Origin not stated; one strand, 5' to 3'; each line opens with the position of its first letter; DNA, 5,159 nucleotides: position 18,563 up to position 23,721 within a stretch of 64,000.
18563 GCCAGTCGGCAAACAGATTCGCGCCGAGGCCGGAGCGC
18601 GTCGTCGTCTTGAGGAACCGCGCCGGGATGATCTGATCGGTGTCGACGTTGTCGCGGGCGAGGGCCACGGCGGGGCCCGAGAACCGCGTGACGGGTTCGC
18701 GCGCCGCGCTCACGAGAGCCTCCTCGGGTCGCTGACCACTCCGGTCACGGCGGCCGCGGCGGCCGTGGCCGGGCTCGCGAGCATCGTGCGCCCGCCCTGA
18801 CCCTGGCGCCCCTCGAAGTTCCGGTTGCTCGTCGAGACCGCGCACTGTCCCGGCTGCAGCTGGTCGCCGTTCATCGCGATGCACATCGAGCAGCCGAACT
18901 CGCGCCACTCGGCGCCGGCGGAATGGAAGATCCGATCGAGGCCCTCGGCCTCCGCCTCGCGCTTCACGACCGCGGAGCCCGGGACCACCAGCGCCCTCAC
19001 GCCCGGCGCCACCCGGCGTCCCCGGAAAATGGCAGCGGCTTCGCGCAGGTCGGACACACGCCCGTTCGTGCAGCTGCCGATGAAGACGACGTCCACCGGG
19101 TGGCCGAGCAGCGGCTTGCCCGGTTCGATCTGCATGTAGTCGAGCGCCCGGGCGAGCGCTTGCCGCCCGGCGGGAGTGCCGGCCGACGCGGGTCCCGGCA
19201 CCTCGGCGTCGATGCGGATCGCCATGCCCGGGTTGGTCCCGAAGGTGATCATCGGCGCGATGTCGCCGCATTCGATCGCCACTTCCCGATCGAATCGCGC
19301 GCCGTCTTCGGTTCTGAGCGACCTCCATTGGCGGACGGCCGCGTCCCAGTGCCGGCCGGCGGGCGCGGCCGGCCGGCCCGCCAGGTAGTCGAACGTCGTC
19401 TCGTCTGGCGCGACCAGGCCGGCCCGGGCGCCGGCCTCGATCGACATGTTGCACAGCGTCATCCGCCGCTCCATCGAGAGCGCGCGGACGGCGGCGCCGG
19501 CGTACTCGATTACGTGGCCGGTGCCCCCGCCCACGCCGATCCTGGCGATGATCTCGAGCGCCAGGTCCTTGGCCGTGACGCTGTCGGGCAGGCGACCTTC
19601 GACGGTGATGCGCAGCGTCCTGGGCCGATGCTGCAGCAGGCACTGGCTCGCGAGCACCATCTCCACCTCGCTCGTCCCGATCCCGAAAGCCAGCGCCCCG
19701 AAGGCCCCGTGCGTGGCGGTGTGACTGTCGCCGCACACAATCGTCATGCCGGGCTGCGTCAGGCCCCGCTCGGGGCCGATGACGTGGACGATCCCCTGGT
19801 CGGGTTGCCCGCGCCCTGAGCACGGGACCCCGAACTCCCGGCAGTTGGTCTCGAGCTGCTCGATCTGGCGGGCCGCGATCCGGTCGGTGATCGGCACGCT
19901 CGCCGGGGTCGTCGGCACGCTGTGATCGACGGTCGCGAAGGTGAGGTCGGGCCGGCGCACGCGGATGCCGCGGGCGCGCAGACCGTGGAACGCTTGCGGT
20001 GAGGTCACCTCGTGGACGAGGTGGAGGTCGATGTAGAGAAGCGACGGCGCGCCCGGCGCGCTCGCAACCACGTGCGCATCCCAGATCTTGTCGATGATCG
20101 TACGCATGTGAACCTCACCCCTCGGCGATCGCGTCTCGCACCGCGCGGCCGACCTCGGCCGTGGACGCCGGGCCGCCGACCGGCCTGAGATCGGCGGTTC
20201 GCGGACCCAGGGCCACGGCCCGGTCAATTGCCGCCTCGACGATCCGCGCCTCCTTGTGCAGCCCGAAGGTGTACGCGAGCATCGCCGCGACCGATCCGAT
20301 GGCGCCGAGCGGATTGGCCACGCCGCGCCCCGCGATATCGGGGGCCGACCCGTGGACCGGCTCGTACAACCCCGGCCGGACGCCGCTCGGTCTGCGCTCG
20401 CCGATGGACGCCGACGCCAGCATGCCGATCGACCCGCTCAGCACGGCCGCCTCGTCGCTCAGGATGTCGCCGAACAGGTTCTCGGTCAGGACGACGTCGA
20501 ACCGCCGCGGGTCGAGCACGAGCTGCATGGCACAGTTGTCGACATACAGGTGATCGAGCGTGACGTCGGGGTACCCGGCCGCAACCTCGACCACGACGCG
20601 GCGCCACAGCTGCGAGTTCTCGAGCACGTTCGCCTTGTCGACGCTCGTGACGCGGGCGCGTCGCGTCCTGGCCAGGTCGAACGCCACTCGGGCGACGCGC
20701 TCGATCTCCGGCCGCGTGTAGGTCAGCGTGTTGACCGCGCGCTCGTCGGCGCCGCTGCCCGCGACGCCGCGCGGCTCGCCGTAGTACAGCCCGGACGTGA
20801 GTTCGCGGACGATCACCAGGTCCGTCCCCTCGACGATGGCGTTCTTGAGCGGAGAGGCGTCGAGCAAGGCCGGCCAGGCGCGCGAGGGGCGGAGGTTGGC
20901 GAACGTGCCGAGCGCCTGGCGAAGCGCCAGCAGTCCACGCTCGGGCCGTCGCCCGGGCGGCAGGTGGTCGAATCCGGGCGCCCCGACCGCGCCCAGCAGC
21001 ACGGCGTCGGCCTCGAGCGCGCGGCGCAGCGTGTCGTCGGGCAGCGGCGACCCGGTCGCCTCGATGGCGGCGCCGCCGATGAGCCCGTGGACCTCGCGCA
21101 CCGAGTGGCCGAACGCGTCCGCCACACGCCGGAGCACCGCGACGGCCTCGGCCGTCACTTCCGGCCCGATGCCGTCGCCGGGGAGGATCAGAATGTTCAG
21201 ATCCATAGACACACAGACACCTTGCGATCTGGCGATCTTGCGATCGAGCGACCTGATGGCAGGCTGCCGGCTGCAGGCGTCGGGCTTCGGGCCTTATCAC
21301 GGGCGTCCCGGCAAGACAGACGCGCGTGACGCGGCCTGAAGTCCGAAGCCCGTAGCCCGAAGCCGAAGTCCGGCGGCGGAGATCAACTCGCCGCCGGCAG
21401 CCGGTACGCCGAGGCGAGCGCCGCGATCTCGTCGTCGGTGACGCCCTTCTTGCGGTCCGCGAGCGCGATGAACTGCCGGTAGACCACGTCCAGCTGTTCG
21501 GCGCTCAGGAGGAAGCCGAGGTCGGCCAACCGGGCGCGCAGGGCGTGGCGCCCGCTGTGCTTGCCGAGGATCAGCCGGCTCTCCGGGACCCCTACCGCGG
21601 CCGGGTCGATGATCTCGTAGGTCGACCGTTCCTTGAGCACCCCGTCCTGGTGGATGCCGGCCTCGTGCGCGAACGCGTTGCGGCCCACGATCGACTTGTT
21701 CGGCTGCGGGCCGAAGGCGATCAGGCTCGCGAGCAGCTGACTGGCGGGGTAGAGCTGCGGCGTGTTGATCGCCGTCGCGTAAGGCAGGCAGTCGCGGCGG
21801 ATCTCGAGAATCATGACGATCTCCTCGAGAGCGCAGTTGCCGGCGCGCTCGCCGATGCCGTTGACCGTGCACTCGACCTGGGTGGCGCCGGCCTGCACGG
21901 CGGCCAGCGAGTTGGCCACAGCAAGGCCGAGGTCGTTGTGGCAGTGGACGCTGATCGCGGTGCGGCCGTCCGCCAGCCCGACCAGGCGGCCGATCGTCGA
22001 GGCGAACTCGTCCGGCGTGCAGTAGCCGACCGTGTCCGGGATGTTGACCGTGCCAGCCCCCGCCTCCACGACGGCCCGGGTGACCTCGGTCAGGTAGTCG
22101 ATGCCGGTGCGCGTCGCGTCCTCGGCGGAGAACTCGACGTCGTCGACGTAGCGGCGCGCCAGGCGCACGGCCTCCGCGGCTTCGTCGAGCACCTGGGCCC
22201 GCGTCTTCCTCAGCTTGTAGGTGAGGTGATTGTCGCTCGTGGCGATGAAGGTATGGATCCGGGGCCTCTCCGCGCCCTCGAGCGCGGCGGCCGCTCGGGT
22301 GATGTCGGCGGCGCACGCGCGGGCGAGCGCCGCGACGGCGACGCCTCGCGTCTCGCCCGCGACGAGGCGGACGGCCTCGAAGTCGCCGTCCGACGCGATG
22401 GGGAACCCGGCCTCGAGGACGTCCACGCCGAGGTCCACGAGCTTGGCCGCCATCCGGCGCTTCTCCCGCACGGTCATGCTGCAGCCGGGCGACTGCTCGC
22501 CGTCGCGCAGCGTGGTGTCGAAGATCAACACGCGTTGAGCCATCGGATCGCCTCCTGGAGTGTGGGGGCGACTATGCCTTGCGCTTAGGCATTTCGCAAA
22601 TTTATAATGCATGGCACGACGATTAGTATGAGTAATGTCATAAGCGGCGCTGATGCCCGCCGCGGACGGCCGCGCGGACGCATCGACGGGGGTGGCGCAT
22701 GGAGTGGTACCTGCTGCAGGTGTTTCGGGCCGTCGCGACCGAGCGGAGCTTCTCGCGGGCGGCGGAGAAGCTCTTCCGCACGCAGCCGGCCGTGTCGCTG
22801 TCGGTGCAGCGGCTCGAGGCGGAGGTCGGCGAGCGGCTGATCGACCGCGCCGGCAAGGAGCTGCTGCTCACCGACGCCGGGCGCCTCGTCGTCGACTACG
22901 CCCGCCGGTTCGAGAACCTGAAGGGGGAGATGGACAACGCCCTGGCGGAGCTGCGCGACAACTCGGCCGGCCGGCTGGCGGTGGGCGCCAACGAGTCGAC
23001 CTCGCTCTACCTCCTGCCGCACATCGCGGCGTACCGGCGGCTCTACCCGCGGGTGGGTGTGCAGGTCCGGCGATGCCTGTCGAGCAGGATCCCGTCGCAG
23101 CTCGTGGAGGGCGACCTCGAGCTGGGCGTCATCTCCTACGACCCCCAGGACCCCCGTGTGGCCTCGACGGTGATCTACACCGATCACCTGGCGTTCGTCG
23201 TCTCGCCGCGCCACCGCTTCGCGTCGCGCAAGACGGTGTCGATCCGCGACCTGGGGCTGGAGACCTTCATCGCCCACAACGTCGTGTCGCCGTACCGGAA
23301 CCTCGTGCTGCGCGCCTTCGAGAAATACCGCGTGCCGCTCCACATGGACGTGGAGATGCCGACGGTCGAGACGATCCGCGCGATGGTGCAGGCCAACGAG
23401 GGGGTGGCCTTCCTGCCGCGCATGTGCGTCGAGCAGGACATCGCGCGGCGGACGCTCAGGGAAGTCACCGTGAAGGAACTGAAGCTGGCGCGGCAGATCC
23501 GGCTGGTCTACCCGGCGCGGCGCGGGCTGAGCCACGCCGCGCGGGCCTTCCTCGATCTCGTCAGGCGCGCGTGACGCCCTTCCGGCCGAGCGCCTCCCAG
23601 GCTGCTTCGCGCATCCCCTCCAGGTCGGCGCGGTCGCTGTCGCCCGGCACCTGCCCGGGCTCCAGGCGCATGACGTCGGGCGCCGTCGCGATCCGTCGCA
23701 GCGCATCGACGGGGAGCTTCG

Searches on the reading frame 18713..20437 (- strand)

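Call 87: search_protein_families(library=pfam, proteins=[window:18713-20437:-], max_evalue=0.00001)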
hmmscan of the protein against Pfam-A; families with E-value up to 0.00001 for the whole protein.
window:18713-20437:- (575 aa): 1 family
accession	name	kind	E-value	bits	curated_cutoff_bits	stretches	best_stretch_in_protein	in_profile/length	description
PF00330.25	Aconitase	-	4.8e-170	566.9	28.7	1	116-566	1-463/463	Aconitase family (aconitate hydratase)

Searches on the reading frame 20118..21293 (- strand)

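Call 87: search_protein_families(library=pfam, proteins=[window:20118-21293:-], max_evalue=0.00001)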
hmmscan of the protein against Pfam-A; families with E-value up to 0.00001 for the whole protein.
window:20118-21293:- (392 aa): 1 family
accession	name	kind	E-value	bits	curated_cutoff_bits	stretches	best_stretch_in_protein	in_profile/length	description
PF00180.25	Iso_dh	-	1.1e-123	413.4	27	1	33-385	1-348/348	Isocitrate/isopropylmalate dehydrogenase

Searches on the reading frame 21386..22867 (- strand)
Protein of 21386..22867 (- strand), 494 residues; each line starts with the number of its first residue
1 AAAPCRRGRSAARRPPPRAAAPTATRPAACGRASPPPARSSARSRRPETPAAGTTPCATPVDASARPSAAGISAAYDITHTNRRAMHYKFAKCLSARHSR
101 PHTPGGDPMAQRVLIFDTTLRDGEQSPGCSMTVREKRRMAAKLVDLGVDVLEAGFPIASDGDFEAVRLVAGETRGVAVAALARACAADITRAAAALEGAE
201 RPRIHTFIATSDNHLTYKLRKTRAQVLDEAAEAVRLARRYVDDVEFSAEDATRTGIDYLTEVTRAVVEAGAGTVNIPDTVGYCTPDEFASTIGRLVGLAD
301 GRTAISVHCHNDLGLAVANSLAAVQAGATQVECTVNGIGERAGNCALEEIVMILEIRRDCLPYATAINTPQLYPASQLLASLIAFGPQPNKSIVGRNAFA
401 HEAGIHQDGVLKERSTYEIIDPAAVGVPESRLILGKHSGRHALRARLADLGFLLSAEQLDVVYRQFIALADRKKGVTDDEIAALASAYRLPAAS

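Call 88: search_protein_families(library=pfam, proteins=[window:21386-22867:-], max_evalue=0.00001)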
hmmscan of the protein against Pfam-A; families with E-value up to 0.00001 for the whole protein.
window:21386-22867:- (494 aa): 2 families
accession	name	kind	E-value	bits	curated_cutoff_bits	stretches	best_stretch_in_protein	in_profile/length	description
PF00682.25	HMGL-like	-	5.2e-89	298.5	29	1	113-378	2-259/260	HMGL-like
PF22617.1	HCS_D2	-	3.4e-29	101.5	27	1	393-474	1-82/82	Homocitrate synthase post-HMGL domain-like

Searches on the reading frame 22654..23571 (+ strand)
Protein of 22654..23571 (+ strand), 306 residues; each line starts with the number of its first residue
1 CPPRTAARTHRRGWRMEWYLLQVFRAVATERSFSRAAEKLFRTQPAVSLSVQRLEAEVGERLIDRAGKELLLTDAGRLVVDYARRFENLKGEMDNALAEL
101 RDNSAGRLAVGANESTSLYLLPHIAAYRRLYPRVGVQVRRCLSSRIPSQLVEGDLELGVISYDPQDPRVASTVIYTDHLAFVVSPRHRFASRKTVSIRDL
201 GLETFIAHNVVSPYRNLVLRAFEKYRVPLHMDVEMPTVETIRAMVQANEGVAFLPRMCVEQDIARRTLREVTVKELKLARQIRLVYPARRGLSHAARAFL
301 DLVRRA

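Call 88: search_protein_families(library=pfam, proteins=[window:22654-23571:+], max_evalue=0.00001)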
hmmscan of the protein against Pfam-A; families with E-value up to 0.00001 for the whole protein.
window:22654-23571:+ (306 aa): 2 families
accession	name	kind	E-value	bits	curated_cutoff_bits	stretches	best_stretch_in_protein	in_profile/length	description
PF03466.25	LysR_substrate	-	1e-46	159.4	28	1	103-305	3-206/209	LysR substrate binding domain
PF00126.33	HTH_1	-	2.7e-20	72.5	26.6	1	20-77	3-60/60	Bacterial regulatory helix-turn-helix protein, lysR family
